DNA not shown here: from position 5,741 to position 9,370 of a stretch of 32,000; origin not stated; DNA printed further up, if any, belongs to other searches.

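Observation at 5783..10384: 1533-aa signal-peptide protein with a T9SS/FlgD-Ig-type tail joined to fliJ where fliK-flgD-flgE normally sit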

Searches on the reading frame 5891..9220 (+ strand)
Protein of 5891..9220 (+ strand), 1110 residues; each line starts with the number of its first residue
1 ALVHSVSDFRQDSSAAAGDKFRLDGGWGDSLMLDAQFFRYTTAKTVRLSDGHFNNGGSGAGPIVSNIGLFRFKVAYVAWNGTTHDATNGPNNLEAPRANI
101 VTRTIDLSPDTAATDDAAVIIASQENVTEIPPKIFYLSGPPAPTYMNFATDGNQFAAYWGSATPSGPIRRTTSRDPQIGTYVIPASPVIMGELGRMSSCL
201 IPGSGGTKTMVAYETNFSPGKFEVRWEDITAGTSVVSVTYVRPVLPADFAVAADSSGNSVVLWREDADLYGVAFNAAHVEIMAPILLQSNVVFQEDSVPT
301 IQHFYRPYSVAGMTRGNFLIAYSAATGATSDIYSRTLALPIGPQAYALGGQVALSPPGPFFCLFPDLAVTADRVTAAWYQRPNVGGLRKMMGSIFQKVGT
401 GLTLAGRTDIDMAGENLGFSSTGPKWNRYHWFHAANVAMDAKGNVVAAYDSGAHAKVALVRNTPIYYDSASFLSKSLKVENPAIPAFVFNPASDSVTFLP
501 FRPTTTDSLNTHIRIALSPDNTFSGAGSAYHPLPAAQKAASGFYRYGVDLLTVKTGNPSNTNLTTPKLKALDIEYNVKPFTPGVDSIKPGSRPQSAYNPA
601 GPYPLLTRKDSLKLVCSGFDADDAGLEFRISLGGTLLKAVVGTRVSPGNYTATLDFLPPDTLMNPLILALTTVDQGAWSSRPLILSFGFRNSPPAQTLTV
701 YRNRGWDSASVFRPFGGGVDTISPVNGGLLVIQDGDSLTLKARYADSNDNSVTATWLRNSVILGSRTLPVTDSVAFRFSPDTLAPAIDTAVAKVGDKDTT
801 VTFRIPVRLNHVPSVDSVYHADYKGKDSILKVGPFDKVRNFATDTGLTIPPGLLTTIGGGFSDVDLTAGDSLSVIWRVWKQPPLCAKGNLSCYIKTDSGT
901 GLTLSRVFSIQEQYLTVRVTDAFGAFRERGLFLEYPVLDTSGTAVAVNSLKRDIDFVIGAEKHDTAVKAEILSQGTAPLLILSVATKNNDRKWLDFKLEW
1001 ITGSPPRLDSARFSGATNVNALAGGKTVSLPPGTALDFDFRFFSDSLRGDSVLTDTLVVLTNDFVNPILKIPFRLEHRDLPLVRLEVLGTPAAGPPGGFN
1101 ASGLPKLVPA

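Call 65: search_protein_representatives(alignment_id=A5)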
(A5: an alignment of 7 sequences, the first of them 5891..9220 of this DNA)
Query: 7 sequences, 1110 profile positions. Proteins with E-value up to 0.001 (for the whole library): 145; up to 1e-10: 101; up to 1e-30: 67. The best 145 are listed.
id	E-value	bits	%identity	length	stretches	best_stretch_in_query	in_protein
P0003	0.0e+00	1667.8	-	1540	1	1-1110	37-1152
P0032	0.0e+00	1613.2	-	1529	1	1-1110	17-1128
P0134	0.0e+00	1272.4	-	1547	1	3-1110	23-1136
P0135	0.0e+00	1059.4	-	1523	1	1-1102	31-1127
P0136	0.0e+00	1015.0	-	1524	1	1-1110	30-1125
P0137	2.4e-255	866.4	-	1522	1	1-1097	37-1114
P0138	2.8e-239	813.2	-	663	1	1-614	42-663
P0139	1.6e-234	797.5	-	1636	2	2-781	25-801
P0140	2.1e-234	797.1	-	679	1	1-606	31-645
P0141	2.0e-230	783.9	-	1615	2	2-803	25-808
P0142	1.4e-204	698.4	-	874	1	256-1097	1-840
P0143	1.9e-204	697.9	-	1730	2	1-820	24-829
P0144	4.8e-197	673.4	-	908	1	592-1110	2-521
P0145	2.4e-196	671.1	-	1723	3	2-806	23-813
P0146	4.5e-195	666.9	-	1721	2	2-809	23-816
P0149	1.2e-121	423.7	-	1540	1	92-1086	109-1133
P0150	7.6e-121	421.1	-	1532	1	6-1090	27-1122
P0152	3.2e-110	385.9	-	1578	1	7-1090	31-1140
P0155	1.8e-103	363.6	-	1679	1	6-1091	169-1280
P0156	1.5e-97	343.9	-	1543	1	7-1086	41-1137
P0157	4.4e-89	315.9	-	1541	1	150-1093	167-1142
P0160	2.7e-83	296.7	-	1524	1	8-1084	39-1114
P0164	3.9e-70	253.1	-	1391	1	260-1083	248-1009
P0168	4.3e-59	216.6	-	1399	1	260-1083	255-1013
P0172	1.5e-47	178.3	-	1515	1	260-1083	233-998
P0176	3.4e-42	160.6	-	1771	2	255-819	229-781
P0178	2.5e-39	151.1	-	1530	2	230-816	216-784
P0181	1.8e-38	148.3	-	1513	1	249-1085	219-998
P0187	4.3e-34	133.8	-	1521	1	440-1084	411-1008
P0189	1.6e-33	131.9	-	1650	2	257-1083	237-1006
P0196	1.2e-31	125.7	-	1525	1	431-1083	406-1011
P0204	1.8e-27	111.8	-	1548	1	260-1081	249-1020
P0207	1.1e-26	109.3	-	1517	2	438-1083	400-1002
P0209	1.8e-26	108.5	-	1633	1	256-1084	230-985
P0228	2.4e-15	71.7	-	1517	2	258-691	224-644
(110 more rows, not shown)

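Call 66: find_encoding_contigs(protein=P0149, flank=8000, max_places=2)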
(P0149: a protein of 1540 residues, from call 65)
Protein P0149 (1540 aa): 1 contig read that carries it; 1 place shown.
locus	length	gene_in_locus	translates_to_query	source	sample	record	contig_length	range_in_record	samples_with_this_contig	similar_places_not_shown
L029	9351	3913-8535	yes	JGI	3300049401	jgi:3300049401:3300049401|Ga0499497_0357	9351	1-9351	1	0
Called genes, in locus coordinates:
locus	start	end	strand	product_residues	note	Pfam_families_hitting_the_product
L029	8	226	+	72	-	-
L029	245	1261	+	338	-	PF14842:FliG_N, PF14841:FliG_M, PF14842:FliG_N, PF01706:FliG_C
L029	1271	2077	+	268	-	PF02108:FliH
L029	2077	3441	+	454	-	PF02874:ATP-synt_ab_N, PF00006:ATP-synt_ab, PF18269:T3SS_ATPase_C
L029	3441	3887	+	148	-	PF02050:FliJ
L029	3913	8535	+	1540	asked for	PF13205:Big_5 (faint)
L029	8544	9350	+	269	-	?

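Call 67: find_encoding_contigs(protein=P0228, flank=8000, max_places=2)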
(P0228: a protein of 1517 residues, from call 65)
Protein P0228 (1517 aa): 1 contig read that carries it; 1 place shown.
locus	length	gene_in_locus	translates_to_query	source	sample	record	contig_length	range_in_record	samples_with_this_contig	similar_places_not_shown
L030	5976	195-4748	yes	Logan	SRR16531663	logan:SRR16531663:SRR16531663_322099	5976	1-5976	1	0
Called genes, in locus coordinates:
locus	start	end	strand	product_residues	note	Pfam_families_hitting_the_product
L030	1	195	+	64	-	?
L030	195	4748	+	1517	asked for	PF13205:Big_5 (weak)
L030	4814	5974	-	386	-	?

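Call 68: find_encoding_contigs(protein=P0172, flank=8000, max_places=2)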
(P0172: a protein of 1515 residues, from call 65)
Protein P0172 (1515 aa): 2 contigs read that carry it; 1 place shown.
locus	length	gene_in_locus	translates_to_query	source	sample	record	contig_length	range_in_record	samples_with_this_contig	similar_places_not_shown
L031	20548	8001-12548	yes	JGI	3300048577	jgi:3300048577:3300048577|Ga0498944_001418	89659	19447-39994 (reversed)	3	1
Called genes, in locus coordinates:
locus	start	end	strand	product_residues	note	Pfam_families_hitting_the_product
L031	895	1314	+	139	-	PF00460:Flg_bb_rod (faint)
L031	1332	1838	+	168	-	PF00460:Flg_bb_rod, PF06429:Flg_bbr_C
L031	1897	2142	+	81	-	-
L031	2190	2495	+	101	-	PF02049:FliE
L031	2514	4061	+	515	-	PF01514:YscJ_FliF, PF08345:YscJ_FliF_C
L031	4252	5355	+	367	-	PF03448:MgtE_N (faint), PF14842:FliG_N, PF14841:FliG_M, PF14842:FliG_N, PF01706:FliG_C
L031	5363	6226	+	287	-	PF02108:FliH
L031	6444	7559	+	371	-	PF00006:ATP-synt_ab, PF18269:T3SS_ATPase_C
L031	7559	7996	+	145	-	PF02050:FliJ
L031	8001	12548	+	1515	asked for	PF13205:Big_5 (faint)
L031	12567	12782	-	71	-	-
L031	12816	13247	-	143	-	PF22091:DUF6941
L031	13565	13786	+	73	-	-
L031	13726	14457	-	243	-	PF00730:HhH-GPD, PF14520:HHH_5 (faint), PF00633:HHH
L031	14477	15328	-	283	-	-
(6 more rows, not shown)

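Call 69: list_cluster_members(proteins=[P0149, P0150, P0155, P0172, P0176, P0181, P0189, P0204, P0209, P0228])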
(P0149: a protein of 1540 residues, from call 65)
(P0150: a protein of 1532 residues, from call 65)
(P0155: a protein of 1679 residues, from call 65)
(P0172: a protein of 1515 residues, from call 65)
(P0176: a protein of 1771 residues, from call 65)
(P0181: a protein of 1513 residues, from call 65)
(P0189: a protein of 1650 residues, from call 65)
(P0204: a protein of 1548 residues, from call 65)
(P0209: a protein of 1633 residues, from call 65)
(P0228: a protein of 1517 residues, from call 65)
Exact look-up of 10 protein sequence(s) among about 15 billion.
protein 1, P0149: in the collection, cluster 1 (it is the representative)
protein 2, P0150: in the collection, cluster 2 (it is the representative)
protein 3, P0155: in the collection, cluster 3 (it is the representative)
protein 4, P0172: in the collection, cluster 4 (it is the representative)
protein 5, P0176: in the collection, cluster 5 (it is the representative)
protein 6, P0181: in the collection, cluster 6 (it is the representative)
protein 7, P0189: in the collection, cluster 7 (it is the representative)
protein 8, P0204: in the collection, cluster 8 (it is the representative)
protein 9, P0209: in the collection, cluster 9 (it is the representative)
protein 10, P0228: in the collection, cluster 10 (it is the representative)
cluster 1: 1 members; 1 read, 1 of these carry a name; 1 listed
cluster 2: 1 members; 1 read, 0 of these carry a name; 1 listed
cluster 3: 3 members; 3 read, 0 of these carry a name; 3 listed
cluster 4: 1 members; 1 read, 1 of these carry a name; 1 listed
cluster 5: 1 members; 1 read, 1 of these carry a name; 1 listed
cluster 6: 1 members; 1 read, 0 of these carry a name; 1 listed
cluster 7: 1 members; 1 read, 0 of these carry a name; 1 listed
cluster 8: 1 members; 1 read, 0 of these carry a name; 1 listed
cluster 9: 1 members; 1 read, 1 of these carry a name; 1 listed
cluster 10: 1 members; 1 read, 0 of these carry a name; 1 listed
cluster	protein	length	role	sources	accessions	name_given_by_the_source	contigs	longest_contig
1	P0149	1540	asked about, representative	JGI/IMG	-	hypothetical protein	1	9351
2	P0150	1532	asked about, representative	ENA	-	-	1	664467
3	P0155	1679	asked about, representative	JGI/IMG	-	-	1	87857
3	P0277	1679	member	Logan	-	-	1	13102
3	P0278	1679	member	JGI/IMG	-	-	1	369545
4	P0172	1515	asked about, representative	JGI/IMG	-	hypothetical protein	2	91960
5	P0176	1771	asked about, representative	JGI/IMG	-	hypothetical protein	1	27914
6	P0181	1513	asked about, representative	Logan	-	-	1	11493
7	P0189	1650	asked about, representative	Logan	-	-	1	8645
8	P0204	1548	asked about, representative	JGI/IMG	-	-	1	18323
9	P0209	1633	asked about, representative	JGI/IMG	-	hypothetical protein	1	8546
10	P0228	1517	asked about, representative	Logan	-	-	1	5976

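Call 70: find_encoding_contigs(protein=P0204, flank=8000, max_places=2)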
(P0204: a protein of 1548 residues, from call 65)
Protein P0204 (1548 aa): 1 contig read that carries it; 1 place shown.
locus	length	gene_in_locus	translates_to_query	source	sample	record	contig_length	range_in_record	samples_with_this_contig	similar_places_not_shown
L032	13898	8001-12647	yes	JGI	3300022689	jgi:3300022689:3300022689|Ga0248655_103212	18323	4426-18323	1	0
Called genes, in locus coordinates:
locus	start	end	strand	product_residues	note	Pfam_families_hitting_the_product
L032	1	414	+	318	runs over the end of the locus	-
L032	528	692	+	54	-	-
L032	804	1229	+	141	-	PF00460:Flg_bb_rod (weak)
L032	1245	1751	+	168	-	PF00460:Flg_bb_rod, PF06429:Flg_bbr_C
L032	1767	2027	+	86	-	-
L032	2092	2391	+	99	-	PF02049:FliE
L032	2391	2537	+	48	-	-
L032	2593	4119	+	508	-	PF01514:YscJ_FliF, PF08345:YscJ_FliF_C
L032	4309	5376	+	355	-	PF03448:MgtE_N (faint), PF14841:FliG_M (weak), PF14842:FliG_N, PF14841:FliG_M, PF14842:FliG_N (weak), PF01706:FliG_C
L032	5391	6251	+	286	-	PF02108:FliH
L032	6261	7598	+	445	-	PF02874:ATP-synt_ab_N (weak), PF00006:ATP-synt_ab, PF18269:T3SS_ATPase_C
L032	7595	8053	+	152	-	PF02050:FliJ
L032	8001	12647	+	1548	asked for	PF13205:Big_5 (faint)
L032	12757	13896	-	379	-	?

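Call 75: list_cluster_members(proteins=[P0152, P0156, P0157, P0160, P0164, P0168, P0178, P0187, P0196, P0207])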
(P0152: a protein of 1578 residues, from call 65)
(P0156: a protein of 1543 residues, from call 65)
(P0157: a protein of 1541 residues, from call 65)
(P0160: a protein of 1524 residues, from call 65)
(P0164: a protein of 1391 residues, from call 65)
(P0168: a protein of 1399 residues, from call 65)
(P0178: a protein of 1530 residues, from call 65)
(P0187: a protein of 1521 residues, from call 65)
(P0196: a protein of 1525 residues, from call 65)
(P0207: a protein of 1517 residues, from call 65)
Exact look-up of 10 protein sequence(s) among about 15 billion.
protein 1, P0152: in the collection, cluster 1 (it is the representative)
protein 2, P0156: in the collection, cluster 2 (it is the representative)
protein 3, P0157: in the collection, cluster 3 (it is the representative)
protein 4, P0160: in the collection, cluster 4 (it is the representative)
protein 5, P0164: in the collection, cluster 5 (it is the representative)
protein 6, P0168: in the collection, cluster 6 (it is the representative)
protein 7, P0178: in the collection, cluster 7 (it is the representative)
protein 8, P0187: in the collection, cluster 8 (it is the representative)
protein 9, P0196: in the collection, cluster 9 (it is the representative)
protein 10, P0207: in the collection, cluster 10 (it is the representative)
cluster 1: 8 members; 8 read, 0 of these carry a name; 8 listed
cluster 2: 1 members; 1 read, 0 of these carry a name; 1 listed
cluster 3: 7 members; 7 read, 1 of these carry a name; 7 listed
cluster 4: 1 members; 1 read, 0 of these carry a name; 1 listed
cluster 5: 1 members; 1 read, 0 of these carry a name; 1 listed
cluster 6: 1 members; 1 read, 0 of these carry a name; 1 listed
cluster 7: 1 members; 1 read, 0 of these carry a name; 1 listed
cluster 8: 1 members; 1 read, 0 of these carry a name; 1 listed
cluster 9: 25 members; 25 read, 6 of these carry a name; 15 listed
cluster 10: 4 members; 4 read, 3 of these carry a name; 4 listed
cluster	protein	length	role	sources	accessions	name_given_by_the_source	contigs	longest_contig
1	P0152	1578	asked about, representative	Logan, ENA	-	-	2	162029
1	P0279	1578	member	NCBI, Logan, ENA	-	-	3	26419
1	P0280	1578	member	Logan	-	-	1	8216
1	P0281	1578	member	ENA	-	-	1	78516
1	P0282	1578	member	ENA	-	-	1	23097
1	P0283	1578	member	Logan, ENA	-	-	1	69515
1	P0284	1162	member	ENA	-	-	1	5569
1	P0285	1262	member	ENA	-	-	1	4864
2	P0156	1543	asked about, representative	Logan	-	-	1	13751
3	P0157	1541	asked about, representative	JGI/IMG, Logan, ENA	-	-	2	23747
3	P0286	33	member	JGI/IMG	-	uncharacterized cupredoxin-like copper-binding protein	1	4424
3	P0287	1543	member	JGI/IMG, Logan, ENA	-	-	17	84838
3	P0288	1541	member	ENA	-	-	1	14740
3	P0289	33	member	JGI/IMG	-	-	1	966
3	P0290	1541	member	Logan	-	-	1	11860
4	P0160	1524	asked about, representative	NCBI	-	-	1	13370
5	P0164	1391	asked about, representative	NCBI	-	-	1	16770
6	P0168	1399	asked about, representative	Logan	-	-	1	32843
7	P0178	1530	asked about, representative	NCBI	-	-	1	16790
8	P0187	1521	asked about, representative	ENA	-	-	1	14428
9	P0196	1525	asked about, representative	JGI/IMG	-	-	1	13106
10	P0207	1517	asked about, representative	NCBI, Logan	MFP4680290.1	MAG: hypothetical protein ACLFQB_07430 [Chitinispirillaceae bacterium]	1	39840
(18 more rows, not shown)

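Call 80: find_related_loci(query=A6, collection=metagenome_contigs, flank=7000)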
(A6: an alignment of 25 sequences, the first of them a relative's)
Query A6 (1515 aa) in metagenome_contigs; peptide patterns used: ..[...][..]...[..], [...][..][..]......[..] (x = any residue, [..] = any of these).
557 stretches matched a pattern; 43 encode a relative of the query (tblastn E <= 1e-3); 43 distinct loci.
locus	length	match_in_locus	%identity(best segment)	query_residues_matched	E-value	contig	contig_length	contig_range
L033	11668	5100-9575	38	25-1515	0e+0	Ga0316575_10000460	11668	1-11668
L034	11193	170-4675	39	12-1515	0e+0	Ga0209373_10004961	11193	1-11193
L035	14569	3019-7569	38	4-1515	0e+0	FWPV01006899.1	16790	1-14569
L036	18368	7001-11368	39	58-1515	0e+0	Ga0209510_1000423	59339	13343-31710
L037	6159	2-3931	39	205-1515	0e+0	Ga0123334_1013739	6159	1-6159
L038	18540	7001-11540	42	8-1515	0e+0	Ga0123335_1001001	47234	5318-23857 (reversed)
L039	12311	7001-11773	31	49-1515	0e+0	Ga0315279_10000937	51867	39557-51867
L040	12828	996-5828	30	25-1515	7e-179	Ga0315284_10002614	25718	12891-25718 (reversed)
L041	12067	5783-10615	30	25-1515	1e-177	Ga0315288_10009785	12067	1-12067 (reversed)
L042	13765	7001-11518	40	5-1515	0e+0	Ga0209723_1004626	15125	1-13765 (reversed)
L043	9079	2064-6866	31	44-1515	6e-165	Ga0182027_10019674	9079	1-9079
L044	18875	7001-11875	30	17-1515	4e-164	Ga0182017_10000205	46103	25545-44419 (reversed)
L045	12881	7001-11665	31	78-1515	3e-163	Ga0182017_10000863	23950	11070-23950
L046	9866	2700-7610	29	3-1515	1e-159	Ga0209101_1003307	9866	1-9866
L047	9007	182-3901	33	398-1515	7e-144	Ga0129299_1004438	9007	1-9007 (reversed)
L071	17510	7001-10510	22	299-1515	2e-26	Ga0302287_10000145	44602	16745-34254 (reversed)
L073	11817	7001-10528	23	293-1515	3e-27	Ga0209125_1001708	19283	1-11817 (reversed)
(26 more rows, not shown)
